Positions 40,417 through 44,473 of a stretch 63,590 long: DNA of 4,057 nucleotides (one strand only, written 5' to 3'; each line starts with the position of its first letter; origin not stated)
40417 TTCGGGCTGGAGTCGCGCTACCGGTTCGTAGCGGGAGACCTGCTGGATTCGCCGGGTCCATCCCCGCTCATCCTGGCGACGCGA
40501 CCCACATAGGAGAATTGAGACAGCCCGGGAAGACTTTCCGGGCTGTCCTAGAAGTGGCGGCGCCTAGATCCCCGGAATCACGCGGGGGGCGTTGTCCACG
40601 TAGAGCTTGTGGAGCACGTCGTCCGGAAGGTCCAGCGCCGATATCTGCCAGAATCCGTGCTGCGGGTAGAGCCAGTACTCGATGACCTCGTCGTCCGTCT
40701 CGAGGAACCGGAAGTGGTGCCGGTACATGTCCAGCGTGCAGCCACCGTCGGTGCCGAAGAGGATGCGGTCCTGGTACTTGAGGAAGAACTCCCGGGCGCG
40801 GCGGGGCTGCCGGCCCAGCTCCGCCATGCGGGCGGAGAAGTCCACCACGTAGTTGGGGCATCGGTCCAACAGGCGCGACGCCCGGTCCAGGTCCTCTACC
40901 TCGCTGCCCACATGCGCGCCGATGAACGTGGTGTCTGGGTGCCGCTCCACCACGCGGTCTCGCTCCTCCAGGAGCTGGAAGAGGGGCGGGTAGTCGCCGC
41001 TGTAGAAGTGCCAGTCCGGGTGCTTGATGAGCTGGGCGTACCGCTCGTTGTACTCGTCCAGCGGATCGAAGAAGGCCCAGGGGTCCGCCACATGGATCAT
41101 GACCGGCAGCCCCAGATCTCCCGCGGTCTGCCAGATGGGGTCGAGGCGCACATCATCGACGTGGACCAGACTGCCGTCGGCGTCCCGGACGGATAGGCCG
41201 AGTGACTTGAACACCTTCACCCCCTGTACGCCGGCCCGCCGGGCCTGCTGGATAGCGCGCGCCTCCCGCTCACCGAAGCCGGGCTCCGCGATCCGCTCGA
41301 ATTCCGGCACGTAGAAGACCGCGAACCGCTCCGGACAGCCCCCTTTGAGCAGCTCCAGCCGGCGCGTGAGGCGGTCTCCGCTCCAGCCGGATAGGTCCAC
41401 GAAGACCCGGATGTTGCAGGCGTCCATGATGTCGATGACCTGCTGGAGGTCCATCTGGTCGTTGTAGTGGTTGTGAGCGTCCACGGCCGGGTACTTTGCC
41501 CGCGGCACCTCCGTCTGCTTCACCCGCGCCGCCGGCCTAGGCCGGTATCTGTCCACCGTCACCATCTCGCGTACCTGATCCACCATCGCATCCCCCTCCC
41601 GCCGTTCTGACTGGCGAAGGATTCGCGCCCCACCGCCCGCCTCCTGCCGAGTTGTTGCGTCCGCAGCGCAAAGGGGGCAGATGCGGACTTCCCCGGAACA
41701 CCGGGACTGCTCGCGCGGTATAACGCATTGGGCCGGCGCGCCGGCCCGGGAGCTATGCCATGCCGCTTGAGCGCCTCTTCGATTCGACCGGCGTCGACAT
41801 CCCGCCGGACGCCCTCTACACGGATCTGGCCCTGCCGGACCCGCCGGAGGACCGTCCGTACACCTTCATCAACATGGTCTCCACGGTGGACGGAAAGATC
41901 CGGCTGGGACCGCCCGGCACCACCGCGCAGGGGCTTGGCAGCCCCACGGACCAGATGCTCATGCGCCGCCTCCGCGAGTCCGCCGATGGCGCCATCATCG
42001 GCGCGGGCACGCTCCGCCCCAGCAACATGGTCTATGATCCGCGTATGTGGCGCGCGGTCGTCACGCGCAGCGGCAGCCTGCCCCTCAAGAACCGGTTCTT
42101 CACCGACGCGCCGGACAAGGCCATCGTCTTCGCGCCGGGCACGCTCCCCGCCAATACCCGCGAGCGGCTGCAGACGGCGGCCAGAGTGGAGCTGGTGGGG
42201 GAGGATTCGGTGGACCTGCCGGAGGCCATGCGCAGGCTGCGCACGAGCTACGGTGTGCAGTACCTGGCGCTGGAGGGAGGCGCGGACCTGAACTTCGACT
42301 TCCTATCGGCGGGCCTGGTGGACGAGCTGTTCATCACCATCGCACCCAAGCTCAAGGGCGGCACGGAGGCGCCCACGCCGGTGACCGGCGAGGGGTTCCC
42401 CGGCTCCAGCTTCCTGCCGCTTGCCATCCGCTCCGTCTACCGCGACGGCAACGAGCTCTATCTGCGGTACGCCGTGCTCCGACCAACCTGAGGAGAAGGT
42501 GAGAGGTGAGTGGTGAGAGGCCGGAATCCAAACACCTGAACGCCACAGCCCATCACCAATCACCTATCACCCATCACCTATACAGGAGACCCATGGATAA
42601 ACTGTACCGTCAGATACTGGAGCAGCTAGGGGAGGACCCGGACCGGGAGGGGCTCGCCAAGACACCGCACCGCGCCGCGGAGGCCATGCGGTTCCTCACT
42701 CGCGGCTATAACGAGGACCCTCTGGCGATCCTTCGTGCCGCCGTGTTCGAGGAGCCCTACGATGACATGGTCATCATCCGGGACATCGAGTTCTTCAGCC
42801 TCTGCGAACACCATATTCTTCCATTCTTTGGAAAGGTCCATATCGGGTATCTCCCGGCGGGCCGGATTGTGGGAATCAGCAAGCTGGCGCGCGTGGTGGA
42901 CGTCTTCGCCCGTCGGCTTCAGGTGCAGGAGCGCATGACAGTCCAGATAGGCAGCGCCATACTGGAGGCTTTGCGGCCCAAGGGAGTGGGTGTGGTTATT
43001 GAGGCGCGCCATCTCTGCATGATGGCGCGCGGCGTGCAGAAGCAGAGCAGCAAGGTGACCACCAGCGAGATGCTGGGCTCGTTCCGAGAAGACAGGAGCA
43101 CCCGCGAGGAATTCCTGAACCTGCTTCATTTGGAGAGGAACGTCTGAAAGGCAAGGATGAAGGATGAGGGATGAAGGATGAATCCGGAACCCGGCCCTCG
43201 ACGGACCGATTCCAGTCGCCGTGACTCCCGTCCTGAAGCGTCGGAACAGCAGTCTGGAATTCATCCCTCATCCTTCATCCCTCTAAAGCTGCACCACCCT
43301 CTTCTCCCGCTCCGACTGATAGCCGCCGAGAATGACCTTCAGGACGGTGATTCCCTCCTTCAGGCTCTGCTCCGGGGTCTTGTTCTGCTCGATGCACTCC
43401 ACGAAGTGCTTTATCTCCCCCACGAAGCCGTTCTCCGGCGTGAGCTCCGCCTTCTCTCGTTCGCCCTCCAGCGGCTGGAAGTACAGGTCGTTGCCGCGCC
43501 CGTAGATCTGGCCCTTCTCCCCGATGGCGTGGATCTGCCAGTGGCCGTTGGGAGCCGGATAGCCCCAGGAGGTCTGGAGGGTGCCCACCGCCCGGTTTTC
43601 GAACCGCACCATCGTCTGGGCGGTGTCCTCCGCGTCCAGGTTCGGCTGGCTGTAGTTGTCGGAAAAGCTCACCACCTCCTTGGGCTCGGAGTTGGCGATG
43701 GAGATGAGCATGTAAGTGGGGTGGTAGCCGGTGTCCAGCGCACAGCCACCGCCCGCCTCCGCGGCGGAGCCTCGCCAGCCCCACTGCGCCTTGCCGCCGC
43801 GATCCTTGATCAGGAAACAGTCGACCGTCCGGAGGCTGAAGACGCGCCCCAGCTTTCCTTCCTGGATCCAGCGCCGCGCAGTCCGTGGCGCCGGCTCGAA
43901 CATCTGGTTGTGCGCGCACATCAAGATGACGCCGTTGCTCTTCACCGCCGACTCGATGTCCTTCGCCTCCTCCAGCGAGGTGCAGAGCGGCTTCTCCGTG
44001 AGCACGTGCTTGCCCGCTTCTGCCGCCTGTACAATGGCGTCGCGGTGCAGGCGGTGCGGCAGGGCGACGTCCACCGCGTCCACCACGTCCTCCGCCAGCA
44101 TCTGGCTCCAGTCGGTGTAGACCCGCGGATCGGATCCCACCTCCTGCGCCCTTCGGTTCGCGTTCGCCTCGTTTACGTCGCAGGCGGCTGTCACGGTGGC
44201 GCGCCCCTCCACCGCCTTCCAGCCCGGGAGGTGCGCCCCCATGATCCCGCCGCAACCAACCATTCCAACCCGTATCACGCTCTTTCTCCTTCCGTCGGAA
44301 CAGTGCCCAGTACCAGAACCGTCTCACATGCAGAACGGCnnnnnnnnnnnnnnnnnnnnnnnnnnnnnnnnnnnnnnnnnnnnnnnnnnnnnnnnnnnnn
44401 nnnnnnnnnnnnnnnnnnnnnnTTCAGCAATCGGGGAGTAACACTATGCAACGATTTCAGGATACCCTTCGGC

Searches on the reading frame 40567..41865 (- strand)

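Call 36: search_protein_families(library=pfam, proteins=[window:40567-41865:-], max_evalue=0.0001)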
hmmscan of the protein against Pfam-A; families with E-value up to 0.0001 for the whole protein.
window:40567-41865:- (433 aa): 1 family
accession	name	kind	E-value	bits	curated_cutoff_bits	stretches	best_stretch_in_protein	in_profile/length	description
PF04909.20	Amidohydro_2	-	7.4e-24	85.4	26.4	1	198-429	91-286/289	Amidohydrolase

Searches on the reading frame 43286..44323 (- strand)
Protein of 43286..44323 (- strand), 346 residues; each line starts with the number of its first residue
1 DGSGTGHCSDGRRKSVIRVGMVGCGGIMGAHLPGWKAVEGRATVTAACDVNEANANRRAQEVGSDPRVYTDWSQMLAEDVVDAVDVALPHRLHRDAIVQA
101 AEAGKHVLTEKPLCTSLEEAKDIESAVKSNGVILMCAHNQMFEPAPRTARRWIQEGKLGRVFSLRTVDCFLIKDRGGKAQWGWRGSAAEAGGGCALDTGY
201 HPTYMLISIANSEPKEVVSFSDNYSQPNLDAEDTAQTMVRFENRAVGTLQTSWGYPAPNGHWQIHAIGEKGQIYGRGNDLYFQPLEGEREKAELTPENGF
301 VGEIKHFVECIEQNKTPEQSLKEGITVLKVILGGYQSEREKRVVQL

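Call 35: search_protein_families(library=pfam, proteins=[window:43286-44323:-], max_evalue=0.001)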
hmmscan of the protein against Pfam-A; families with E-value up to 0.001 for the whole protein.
window:43286-44323:- (346 aa): 3 families
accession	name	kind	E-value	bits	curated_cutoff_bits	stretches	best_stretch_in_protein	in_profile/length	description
PF01408.29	GFO_IDH_MocA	-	3.3e-27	96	24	1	17-138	1-120/120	Oxidoreductase family, NAD-binding Rossmann fold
PF22725.1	GFO_IDH_MocA_C3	-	3.2e-23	82.5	27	1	147-273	2-123/124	GFO/IDH/MocA C-terminal domain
PF02894.22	GFO_IDH_MocA_C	-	4.7e-19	69.5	22.9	1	152-346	3-218/218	Oxidoreductase family, C-terminal alpha/beta domain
